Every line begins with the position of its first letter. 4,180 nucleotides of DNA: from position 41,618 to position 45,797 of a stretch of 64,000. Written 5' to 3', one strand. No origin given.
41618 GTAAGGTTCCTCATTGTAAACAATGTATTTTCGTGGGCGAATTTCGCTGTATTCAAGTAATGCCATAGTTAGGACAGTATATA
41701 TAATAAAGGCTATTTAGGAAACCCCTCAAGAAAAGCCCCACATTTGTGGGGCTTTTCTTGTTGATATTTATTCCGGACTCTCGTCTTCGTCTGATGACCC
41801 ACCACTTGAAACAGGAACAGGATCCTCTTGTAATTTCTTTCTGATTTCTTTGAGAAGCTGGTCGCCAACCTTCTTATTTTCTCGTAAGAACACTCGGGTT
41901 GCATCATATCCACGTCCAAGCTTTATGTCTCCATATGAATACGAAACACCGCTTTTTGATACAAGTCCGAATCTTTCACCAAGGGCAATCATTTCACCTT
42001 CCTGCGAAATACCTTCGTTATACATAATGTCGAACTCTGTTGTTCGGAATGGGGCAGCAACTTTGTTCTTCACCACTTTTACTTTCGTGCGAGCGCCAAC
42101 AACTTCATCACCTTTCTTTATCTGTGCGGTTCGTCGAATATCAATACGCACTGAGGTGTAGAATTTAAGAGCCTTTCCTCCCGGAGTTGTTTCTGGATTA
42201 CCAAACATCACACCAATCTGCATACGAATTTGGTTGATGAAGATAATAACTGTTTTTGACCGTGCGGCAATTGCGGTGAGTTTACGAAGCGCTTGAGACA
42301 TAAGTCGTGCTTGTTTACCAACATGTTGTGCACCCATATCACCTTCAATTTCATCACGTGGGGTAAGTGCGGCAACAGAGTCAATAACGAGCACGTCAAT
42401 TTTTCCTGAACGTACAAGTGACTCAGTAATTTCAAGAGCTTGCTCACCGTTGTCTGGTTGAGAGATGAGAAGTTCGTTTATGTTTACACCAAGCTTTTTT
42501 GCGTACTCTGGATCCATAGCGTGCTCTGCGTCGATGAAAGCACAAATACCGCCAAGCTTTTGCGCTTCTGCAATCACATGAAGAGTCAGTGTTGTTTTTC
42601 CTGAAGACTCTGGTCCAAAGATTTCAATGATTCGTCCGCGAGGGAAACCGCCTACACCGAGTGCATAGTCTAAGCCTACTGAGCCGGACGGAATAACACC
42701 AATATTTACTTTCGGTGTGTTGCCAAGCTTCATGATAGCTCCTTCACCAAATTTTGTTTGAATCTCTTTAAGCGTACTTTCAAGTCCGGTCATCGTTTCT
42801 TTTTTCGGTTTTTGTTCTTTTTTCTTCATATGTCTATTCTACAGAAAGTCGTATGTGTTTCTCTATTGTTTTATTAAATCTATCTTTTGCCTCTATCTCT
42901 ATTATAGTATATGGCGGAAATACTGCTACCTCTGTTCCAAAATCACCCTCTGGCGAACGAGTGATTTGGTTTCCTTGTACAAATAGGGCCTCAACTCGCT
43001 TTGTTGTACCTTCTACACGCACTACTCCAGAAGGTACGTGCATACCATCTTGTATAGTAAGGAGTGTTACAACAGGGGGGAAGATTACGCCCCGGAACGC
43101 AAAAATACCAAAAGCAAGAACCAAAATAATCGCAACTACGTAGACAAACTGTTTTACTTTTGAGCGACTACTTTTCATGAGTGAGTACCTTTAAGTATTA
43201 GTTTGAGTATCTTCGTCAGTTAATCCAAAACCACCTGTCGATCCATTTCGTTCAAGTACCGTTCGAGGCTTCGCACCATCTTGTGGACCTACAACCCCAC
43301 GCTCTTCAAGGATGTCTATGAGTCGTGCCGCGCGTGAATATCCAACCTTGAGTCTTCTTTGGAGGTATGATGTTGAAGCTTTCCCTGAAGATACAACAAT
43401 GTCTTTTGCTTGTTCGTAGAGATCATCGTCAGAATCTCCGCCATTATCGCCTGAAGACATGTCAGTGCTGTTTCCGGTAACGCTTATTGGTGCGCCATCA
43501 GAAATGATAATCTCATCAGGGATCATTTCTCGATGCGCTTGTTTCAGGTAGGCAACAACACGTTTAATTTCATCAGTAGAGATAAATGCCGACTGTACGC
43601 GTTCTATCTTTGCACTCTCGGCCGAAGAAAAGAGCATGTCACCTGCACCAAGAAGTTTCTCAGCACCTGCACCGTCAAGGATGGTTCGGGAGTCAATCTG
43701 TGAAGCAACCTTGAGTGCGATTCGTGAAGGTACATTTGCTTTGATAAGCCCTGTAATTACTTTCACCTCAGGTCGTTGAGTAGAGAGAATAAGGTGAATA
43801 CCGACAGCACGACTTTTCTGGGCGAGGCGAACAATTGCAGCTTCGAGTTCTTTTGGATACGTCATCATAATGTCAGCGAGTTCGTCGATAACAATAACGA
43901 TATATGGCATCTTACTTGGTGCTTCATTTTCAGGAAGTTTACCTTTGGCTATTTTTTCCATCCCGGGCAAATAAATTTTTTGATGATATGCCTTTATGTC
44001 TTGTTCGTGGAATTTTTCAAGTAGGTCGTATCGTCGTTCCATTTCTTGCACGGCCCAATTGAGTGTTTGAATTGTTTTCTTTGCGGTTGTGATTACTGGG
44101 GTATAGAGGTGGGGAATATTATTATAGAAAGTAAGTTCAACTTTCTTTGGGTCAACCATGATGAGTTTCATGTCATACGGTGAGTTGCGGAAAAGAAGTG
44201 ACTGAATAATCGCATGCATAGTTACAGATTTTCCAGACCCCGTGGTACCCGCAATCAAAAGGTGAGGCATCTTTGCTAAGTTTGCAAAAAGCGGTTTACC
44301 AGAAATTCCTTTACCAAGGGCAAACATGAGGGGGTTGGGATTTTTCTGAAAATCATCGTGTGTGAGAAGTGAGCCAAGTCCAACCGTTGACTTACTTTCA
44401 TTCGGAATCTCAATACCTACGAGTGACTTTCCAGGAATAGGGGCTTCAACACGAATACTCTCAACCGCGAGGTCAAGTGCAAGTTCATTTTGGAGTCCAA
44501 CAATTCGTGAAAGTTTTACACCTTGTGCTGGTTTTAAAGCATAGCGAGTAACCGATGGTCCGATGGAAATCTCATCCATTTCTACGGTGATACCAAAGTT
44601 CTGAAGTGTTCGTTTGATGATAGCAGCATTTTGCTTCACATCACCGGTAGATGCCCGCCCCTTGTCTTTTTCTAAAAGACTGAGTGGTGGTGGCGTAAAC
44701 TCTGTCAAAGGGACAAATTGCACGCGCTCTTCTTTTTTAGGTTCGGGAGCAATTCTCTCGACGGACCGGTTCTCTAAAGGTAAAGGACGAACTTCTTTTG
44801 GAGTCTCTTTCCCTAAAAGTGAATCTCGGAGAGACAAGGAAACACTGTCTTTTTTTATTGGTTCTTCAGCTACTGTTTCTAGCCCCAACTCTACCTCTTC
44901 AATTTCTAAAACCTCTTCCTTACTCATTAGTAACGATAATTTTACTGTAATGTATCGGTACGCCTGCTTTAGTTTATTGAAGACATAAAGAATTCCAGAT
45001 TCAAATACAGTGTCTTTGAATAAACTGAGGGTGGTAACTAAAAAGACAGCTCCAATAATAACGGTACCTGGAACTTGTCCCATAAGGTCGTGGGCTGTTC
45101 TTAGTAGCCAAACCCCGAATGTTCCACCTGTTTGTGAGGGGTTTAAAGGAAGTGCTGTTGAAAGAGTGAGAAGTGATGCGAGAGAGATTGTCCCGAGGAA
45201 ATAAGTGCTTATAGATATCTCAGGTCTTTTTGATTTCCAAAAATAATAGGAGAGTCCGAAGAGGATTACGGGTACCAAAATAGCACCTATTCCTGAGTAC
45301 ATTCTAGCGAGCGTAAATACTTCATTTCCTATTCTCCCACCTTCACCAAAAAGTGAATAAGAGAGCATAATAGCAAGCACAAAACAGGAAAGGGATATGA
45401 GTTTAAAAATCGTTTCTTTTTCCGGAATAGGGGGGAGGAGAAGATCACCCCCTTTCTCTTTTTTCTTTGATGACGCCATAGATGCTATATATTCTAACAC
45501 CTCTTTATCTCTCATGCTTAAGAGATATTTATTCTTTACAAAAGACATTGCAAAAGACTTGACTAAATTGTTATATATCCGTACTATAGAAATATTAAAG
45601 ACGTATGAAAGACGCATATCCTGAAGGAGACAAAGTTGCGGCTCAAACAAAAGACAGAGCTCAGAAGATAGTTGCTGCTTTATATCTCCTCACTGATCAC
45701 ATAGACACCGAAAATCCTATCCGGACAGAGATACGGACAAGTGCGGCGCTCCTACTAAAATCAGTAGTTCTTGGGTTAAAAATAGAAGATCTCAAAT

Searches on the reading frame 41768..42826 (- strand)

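Call 58: search_protein_families(library=pfam, proteins=[window:41768-42826:-], max_evalue=0.00001)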
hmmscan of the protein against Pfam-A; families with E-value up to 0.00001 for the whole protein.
window:41768-42826:- (352 aa): 5 families
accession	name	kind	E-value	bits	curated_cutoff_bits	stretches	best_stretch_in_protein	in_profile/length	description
PF00154.27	RecA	-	8.9e-138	458.4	27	1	15-274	3-262/262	recA bacterial DNA recombination protein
PF21096.2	RecA_C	-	3.5e-12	46.7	27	1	277-332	1-56/57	RecA C-terminal domain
PF08423.17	Rad51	-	2.4e-10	40.6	22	1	44-233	7-212/244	Rad51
PF06745.19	ATPase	-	3e-08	33.8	26.6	1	46-119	2-77/231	KaiC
PF01637.24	ATPase_2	-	9.3e-06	26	33.2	0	65-202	21-121/225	ATPase domain predominantly from Archaea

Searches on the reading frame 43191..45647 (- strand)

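Call 58: search_protein_families(library=pfam, proteins=[window:43191-45647:-], max_evalue=0.00001)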
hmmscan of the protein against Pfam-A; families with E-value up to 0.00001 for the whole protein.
window:43191-45647:- (818 aa): 5 families
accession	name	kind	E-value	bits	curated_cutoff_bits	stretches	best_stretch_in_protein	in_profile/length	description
PF01580.24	FtsK_SpoIIIE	-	6.2e-58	196.3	24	1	428-627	6-220/221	FtsK/SpoIIIE family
PF17854.6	FtsK_alpha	-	1.4e-29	102.7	22.9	1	320-416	2-101/101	FtsK alpha domain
PF09397.16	FtsK_gamma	-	3.6e-28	97.5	30.6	1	739-798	2-61/63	Ftsk gamma domain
PF12846.13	AAA_10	-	3.9e-06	26.6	27.5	1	459-516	20-73/362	AAA-like domain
PF01935.23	DUF87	-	7.7e-06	26.6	23.2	0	459-501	20-61/220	Helicase HerA, central domain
